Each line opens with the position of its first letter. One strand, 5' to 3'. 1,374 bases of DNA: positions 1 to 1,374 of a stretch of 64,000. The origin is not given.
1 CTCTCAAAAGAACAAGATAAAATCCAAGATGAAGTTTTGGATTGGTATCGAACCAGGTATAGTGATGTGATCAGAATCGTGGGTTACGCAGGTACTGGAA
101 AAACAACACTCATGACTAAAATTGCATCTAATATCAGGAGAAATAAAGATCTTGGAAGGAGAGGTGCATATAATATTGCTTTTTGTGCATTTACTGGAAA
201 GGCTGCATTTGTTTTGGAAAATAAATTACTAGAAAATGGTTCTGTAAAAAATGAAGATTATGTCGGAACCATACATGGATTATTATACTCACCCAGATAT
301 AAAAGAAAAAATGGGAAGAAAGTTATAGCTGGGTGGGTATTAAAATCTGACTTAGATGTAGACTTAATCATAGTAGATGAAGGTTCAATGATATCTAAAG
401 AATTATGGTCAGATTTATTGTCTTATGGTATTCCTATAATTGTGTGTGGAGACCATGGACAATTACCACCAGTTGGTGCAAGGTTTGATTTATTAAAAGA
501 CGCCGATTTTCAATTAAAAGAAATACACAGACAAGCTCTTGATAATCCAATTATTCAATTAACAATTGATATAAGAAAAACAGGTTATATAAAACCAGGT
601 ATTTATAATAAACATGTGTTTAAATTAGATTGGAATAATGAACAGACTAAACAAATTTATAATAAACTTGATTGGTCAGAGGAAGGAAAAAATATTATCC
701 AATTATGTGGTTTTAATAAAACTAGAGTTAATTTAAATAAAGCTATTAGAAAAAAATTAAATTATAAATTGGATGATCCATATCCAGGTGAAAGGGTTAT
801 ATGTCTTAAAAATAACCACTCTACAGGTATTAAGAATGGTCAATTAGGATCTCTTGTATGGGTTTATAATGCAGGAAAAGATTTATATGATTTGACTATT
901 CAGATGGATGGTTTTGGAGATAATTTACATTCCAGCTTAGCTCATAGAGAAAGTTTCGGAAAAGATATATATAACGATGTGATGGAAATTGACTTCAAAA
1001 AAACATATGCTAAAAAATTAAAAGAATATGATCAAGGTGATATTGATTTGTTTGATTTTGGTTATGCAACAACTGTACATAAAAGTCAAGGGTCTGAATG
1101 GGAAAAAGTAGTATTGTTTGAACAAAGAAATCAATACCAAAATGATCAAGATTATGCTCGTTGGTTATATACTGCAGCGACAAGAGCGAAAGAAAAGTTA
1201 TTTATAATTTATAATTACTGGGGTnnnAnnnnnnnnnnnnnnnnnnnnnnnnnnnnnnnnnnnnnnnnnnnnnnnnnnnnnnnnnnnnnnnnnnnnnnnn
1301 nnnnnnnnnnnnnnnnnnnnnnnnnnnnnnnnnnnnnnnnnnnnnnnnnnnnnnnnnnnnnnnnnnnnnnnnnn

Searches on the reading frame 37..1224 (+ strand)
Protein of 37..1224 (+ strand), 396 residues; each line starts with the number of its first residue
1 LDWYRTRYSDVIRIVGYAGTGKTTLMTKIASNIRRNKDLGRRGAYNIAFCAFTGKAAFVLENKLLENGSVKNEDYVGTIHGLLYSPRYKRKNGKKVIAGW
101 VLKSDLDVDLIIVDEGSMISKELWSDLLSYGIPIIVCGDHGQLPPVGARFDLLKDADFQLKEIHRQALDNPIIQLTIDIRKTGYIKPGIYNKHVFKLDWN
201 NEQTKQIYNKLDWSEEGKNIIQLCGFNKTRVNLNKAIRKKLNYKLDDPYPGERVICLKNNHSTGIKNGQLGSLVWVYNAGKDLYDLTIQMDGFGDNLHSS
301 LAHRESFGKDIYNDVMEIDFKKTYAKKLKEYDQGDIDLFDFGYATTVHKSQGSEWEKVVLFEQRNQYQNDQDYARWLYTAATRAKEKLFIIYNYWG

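Call 3: search_protein_families(library=pfam, proteins=[window:37-1224:+], max_evalue=0.01)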
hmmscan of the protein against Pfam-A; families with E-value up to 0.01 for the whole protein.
window:37-1224:+ (396 aa): 15 families
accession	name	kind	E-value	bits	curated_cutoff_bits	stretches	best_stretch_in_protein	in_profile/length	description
PF13538.12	UvrD_C_2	-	2.5e-18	66.1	27.4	1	342-391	2-52/52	UvrD-like helicase C-terminal domain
PF13604.12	AAA_30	-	1.4e-17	64.5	27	1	11-180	20-169/191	AAA domain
PF13245.12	AAA_19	-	1.1e-16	61.7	25.1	1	9-147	11-133/134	AAA domain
PF01443.25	Viral_helicase1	-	8.6e-10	39.3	21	1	281-391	129-227/228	Viral superfamily 1 RNA helicase core domain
PF05970.20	PIF1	-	1.7e-06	28.2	25.9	0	9-38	22-51/223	PIF1-like helicase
PF13361.12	UvrD_C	-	9.4e-06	25.7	25.6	1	344-393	289-348/350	UvrD-like helicase C-terminal domain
PF00580.27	UvrD-helicase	-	0.00028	21.1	23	1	11-85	15-88/271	UvrD/REP helicase N-terminal domain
PF13086.12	AAA_11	-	0.00097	19.4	27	0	107-146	213-253/257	AAA domain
PF05729.18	NACHT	-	0.0012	19.1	26.7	1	11-42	2-33/167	NACHT domain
PF25199.1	nSTAND_NTPase5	-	0.0015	18.8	34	0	10-37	42-69/145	Novel STAND NTPase 5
PF00931.28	NB-ARC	-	0.0028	17.4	23.5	1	9-32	18-41/248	NB-ARC domain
PF18335.7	SH3_13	-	0.0033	17.6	41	1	239-277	17-55/65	ATP-dependent RecD-like DNA helicase SH3 domain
PF13401.12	AAA_22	-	0.0034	18.1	27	1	10-140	6-124/130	AAA domain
PF24883.2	NPHP3_N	-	0.0073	17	24.8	0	2-53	14-61/164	Nephrocystin 3, N-terminal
PF00448.28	SRP54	-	0.0093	16.1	22.7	0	11-37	3-29/196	SRP54-type protein, GTPase domain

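Call 4: search_protein_families(library=ncbifam, proteins=[window:37-1224:+], max_evalue=0.01)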
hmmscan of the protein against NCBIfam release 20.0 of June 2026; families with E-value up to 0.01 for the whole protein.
window:37-1224:+ (396 aa): 8 families
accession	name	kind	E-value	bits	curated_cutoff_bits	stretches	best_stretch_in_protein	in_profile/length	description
TIGR01448.2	helicase_RecD2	equivalog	2.7e-38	131.6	500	1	11-391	333-687/713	SF1B family DNA helicase RecD2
TIGR01447.1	recD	equivalog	6.9e-29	100.9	310.15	2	14-148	168-306/597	exodeoxyribonuclease V subunit alpha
TIGR02768.1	TraA_Ti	equivalog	4.1e-15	55.2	590.45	2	250-390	617-713/751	Ti-type conjugative transfer relaxase TraA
NF008127.0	PRK10875.1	equivalog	2e-12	46.5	671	2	339-390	540-589/619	exodeoxyribonuclease V subunit alpha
NF010464.0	PRK13889.1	subfamily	1.7e-07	29.6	1015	1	251-355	604-670/992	conjugal transfer relaxase TraA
NF010402.0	PRK13826.1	subfamily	5e-07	28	1317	1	337-392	688-737/1102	Dtr system oriT relaxase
NF040671.1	PLuB_AAA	exception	0.00027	18.4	999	0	104-146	959-1001/1256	PLuB system helicase-like protein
TIGR00176.1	mobB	equivalog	0.0089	16.1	76.2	0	11-34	1-24/155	molybdopterin-guanine dinucleotide biosynthesis protein B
